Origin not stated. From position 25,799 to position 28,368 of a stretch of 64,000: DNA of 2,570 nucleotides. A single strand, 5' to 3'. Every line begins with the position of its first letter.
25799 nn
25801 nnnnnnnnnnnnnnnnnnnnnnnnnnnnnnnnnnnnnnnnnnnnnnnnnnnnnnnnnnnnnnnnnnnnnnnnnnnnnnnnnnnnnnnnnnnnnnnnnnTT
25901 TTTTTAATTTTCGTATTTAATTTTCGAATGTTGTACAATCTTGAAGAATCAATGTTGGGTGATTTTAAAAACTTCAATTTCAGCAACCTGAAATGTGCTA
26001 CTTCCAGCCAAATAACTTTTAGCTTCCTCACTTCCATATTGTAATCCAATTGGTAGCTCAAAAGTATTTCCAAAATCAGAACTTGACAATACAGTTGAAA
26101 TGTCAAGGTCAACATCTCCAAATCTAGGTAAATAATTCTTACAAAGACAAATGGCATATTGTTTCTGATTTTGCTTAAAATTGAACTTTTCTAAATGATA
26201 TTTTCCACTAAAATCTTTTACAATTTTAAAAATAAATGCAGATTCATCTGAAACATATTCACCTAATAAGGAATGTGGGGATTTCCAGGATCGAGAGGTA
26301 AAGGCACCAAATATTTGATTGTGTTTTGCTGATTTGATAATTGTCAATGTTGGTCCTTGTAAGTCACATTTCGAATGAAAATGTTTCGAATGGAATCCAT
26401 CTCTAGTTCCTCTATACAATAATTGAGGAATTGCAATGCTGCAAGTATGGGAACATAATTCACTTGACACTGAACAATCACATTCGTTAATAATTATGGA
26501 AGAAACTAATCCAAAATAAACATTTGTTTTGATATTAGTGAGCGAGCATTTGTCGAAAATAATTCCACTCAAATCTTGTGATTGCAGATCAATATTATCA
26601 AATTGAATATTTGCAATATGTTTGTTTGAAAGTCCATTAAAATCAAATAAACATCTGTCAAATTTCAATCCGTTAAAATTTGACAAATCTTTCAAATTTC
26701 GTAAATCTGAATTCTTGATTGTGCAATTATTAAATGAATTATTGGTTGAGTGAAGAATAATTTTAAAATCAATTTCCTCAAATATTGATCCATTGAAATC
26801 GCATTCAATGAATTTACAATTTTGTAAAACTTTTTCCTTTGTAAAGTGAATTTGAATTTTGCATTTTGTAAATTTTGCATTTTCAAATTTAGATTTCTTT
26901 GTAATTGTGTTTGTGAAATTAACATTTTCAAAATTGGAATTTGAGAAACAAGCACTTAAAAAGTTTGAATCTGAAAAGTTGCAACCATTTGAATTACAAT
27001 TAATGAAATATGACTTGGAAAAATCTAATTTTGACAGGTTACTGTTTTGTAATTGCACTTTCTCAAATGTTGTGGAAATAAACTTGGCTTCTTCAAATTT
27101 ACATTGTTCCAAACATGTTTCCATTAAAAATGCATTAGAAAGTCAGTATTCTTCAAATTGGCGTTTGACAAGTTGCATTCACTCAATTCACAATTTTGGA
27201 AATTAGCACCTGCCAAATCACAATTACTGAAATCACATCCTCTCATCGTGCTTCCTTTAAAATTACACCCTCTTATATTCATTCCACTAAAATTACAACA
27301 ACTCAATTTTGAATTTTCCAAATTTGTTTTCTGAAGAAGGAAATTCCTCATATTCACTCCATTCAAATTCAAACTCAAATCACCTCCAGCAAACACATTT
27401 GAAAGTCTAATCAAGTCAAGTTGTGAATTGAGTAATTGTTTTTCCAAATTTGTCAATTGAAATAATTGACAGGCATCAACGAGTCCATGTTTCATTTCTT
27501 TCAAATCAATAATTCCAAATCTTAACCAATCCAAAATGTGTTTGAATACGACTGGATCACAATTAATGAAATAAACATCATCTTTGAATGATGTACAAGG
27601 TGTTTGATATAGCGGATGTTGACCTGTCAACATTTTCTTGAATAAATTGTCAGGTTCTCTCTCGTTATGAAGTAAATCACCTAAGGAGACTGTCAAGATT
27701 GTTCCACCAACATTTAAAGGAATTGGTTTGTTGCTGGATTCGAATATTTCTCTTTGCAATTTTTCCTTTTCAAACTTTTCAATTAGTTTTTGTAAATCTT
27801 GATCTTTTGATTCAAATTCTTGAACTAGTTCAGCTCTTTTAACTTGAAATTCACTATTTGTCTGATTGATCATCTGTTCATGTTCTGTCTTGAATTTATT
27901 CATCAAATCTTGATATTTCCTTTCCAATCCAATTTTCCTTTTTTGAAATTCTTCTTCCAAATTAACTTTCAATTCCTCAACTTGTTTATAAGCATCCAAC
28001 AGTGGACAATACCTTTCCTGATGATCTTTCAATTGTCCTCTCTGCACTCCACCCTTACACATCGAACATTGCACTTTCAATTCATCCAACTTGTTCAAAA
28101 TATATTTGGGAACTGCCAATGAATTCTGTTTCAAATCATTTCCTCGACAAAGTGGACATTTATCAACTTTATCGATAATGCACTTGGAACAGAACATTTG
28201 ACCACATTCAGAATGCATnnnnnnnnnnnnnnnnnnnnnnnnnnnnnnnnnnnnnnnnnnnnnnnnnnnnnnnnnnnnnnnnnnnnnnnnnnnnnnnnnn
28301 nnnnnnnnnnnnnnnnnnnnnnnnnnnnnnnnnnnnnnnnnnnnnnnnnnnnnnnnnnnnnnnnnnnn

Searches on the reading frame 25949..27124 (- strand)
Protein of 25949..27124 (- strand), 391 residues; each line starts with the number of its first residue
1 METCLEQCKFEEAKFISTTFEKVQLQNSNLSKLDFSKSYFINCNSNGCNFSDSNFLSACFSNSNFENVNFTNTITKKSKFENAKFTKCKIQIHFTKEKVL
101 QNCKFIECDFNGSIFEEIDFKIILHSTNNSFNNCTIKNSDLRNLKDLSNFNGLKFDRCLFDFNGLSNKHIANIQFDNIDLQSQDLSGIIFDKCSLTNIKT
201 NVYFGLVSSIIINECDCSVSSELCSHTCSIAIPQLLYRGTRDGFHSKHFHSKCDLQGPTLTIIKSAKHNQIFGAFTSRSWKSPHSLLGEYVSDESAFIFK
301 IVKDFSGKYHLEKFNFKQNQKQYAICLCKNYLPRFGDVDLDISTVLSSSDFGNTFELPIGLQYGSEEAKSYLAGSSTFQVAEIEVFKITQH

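Call 60: search_protein_families(library=pfam, proteins=[window:25949-27124:-], max_evalue=0.0001)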
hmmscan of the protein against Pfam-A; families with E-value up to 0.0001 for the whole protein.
window:25949-27124:- (391 aa): 5 families
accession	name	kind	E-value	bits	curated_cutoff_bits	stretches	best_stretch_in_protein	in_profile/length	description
PF07534.22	TLD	-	1.1e-22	81.2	24.5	1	208-388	4-169/170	TLDc domain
PF00805.28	Pentapeptide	-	3.9e-17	61.9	20.2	1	28-67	1-40/40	Pentapeptide repeats (8 copies)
PF13599.13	Pentapeptide_4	-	1.4e-15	57.5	38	1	14-85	2-73/78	Pentapeptide repeat region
PF13576.12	Pentapeptide_3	-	2.2e-08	34.6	27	0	20-56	1-39/48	Pentapeptide repeats (9 copies)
PF23894.2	LD_SV2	-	9.5e-07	29.5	29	0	3-50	45-92/92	SV2A/B/C luminal domain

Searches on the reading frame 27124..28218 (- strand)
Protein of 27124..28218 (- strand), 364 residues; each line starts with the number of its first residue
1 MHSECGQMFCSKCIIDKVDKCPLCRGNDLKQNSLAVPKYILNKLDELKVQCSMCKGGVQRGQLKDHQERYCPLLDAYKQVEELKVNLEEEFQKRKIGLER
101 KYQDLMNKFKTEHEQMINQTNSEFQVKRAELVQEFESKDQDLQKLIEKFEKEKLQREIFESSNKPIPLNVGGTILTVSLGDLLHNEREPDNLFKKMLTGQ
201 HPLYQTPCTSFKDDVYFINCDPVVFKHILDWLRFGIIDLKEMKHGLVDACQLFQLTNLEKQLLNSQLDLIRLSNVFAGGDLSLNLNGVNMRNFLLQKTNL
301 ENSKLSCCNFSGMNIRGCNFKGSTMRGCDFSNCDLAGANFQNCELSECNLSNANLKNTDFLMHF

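Call 60: search_protein_families(library=pfam, proteins=[window:27124-28218:-], max_evalue=0.0001)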
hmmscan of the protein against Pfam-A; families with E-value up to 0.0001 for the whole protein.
window:27124-28218:- (364 aa): 5 families
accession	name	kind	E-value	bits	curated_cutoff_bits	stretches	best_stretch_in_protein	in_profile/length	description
PF00805.28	Pentapeptide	-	1.6e-18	66.4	20.2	2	326-360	4-38/40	Pentapeptide repeats (8 copies)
PF13599.13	Pentapeptide_4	-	2.2e-09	37.7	38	1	324-361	2-39/78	Pentapeptide repeat region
PF13576.12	Pentapeptide_3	-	1.8e-08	34.9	27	1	308-348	4-47/48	Pentapeptide repeats (9 copies)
PF02214.28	BTB_2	-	9e-07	29.6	21.4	1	167-244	2-71/94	BTB/POZ domain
PF23894.2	LD_SV2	-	7.5e-05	23.5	29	0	292-360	14-82/92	SV2A/B/C luminal domain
